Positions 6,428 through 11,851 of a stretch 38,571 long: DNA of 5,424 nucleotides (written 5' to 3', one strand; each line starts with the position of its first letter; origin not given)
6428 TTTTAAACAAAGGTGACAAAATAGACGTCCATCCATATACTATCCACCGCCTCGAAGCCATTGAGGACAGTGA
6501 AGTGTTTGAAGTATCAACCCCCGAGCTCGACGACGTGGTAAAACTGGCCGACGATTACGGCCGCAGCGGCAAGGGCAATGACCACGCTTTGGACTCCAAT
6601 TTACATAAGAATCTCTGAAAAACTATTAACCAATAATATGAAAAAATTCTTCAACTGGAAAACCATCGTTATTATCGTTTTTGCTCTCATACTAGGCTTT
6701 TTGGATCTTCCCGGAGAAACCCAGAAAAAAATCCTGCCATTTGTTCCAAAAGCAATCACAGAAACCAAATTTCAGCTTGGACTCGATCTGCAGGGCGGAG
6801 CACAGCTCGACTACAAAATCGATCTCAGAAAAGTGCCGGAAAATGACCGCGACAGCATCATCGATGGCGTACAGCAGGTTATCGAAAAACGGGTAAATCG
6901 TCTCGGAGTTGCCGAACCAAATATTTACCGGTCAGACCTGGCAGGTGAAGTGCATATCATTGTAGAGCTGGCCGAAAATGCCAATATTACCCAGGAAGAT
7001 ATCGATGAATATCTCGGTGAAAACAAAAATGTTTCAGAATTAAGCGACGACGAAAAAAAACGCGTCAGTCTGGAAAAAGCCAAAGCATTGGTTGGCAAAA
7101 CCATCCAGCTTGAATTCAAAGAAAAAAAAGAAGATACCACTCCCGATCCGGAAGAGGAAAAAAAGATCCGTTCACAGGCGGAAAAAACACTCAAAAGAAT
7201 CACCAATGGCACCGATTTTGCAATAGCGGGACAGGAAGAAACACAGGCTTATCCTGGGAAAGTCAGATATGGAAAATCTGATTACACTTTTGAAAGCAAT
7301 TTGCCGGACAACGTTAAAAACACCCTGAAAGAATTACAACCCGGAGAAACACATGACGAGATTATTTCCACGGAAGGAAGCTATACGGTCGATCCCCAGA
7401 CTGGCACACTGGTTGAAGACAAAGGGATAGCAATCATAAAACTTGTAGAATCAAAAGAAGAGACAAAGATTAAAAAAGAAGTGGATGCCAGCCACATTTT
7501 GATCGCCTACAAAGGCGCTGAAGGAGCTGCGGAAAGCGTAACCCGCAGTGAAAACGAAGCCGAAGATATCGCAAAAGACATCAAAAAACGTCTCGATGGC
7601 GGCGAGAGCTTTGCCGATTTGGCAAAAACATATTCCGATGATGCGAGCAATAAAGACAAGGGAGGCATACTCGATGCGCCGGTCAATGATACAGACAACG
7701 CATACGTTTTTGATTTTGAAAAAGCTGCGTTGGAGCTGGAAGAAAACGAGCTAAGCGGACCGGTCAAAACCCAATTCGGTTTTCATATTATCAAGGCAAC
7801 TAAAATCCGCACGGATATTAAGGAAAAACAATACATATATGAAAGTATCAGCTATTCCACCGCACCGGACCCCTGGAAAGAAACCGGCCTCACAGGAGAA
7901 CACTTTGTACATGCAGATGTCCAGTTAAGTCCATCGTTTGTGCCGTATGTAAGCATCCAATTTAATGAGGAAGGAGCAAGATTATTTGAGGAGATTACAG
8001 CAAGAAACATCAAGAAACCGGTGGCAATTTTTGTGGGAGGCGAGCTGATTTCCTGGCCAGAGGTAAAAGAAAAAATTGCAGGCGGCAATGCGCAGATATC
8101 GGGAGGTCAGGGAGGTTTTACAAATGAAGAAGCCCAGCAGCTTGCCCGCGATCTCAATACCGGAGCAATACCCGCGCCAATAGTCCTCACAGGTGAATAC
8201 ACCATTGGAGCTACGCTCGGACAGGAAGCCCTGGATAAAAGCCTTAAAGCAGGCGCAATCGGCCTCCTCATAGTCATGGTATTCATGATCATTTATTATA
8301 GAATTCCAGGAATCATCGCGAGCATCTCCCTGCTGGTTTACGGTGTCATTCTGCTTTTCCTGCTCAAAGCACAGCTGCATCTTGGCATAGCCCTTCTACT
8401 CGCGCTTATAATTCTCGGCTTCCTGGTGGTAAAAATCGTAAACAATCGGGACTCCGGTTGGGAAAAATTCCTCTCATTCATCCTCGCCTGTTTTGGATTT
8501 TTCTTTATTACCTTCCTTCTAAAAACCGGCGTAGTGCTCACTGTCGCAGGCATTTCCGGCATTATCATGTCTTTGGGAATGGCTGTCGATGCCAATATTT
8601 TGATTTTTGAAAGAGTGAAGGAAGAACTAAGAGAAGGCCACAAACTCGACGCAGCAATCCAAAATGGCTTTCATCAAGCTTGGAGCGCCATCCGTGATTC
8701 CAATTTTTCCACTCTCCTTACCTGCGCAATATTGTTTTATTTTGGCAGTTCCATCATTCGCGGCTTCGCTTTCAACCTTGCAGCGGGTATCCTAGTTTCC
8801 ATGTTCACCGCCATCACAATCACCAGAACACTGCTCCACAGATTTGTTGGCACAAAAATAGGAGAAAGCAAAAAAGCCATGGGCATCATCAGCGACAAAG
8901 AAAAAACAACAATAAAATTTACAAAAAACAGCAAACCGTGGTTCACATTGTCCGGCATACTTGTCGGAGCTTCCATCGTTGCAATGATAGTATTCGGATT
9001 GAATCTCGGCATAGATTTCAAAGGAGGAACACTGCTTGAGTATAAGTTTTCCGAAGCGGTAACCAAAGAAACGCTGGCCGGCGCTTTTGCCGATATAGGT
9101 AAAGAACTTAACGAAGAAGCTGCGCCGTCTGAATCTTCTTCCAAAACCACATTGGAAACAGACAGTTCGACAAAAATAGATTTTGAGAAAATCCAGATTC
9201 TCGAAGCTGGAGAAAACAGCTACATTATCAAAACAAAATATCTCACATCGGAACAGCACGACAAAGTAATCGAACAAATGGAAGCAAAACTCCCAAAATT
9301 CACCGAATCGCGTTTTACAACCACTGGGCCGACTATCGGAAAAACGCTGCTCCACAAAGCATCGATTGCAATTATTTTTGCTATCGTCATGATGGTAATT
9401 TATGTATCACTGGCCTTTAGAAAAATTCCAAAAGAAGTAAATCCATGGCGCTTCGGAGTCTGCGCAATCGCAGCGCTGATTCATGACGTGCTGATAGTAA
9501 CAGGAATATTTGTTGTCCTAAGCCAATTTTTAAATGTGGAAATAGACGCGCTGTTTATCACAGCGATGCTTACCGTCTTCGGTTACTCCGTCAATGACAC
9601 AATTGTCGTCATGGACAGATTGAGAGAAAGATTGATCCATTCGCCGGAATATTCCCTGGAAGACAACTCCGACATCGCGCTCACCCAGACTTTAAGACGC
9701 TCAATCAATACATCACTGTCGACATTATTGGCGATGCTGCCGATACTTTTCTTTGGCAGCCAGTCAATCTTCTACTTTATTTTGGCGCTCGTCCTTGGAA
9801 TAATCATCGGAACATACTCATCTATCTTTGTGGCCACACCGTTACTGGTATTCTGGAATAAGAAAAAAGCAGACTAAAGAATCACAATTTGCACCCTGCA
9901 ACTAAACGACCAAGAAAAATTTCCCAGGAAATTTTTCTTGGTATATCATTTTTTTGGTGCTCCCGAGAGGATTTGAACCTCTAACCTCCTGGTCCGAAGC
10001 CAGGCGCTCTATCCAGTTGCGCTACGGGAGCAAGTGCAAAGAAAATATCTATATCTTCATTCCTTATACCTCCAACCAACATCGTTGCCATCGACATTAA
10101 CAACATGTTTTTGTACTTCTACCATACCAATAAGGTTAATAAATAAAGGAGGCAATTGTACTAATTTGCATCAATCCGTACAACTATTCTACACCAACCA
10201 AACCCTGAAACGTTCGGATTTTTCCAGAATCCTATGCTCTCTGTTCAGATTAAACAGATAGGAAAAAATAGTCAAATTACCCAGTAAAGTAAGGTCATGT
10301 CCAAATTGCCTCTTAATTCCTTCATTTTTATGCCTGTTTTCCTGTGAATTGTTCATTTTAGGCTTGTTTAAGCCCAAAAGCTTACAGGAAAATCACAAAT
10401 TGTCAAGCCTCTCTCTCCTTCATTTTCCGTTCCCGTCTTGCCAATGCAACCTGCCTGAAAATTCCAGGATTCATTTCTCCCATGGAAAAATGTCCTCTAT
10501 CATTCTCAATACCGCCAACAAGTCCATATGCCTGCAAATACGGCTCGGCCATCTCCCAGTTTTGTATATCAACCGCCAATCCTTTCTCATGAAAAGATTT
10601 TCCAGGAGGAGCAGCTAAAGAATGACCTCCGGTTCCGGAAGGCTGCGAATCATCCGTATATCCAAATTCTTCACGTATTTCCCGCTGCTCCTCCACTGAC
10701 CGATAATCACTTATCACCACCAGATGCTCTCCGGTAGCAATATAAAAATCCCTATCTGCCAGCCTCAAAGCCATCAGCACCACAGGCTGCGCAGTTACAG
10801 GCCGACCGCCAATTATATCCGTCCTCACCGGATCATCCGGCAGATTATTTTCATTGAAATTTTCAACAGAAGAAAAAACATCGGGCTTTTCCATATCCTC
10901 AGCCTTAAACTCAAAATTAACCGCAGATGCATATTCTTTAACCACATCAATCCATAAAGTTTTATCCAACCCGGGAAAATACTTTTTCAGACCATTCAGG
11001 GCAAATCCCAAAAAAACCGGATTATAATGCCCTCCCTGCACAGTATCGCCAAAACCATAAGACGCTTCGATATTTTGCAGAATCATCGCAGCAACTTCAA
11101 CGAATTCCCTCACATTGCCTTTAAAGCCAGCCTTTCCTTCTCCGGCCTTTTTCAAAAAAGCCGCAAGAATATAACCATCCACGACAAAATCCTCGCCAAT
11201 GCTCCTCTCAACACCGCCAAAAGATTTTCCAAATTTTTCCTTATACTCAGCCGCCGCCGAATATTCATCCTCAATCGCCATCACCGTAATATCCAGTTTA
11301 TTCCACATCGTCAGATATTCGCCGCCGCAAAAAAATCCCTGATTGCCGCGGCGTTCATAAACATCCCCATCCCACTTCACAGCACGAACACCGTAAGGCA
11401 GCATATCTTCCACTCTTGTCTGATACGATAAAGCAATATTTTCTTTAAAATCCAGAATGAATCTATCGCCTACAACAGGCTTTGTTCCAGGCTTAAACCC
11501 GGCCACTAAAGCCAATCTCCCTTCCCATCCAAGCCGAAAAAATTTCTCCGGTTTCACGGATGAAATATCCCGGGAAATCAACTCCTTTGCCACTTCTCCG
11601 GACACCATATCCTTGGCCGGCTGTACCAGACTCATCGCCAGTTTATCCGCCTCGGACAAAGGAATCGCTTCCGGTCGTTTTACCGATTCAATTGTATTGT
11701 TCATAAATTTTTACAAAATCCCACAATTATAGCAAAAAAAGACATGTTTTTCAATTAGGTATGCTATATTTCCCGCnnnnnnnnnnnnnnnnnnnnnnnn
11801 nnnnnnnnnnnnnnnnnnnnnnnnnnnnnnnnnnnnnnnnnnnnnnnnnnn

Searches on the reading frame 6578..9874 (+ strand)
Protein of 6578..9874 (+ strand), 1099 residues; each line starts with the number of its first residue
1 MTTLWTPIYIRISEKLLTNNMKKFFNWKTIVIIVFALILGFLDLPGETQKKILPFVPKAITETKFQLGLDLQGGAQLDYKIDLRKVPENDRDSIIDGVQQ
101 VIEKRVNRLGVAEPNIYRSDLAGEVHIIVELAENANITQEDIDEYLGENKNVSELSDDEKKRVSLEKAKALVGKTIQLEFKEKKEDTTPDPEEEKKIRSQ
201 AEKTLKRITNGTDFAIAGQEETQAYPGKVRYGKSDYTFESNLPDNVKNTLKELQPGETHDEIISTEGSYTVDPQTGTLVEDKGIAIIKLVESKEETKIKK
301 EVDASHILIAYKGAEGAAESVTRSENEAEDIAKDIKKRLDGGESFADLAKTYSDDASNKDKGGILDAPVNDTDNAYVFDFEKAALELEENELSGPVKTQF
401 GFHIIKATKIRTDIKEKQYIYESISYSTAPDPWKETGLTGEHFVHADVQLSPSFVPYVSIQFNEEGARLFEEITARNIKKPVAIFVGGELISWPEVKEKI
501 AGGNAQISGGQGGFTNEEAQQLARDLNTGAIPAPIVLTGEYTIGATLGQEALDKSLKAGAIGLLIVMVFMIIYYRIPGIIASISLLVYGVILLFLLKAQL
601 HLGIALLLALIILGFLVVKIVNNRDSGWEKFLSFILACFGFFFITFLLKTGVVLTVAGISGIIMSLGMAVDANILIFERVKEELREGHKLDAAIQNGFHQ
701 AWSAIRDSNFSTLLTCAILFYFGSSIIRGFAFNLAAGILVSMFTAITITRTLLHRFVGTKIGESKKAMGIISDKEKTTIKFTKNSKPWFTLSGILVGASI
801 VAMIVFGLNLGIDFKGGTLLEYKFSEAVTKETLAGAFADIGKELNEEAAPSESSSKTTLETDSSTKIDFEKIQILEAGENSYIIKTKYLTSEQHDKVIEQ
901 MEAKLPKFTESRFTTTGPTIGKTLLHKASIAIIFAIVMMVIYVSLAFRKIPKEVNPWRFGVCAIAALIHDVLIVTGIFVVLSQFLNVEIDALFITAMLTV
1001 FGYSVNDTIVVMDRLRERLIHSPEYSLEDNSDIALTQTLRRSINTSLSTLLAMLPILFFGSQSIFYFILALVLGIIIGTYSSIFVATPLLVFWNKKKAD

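Call 11: search_protein_families(library=pfam, proteins=[window:6578-9874:+])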
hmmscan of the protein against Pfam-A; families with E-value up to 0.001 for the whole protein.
window:6578-9874:+ (1099 aa): 8 families
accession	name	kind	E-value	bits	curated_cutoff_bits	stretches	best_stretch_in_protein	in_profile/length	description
PF02355.23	SecD_SecF_C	-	1e-63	214.6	20.5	2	902-1095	7-188/189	Protein export membrane protein SecD/SecF, C-terminal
PF13616.12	Rotamase_3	-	5.3e-28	98.3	22.5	1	287-409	4-114/116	PPIC-type PPIASE domain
PF00639.27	Rotamase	-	8e-25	88.1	21.7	1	306-408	1-96/97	PPIC-type PPIASE domain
PF22599.2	SecDF_P1_head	-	6.5e-23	81.2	27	1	435-533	18-114/114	SecDF, P1 head subdomain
PF07549.19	Sec_GG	-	1.7e-14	53.3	20.3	1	801-828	1-28/28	SecD/SecF GG Motif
PF03176.21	MMPL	-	3.4e-10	39.8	20.5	1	643-760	190-305/333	MMPL family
PF13145.12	Rotamase_2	-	6.4e-09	37.1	27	1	325-411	33-109/121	PPIC-type PPIASE domain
PF21760.3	SecD_1st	-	2.9e-08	33.5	27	1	97-135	3-38/60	Protein translocase subunit SecDF, P1 domain, N-terminal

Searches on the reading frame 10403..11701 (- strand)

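Call 11: search_protein_families(library=pfam, proteins=[window:10403-11701:-])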
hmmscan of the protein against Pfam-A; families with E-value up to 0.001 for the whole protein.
window:10403-11701:- (432 aa): 1 family
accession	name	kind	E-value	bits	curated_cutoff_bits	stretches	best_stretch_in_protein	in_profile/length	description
PF02557.22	VanY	-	4.6e-07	30.1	25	1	323-386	22-81/132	D-alanyl-D-alanine carboxypeptidase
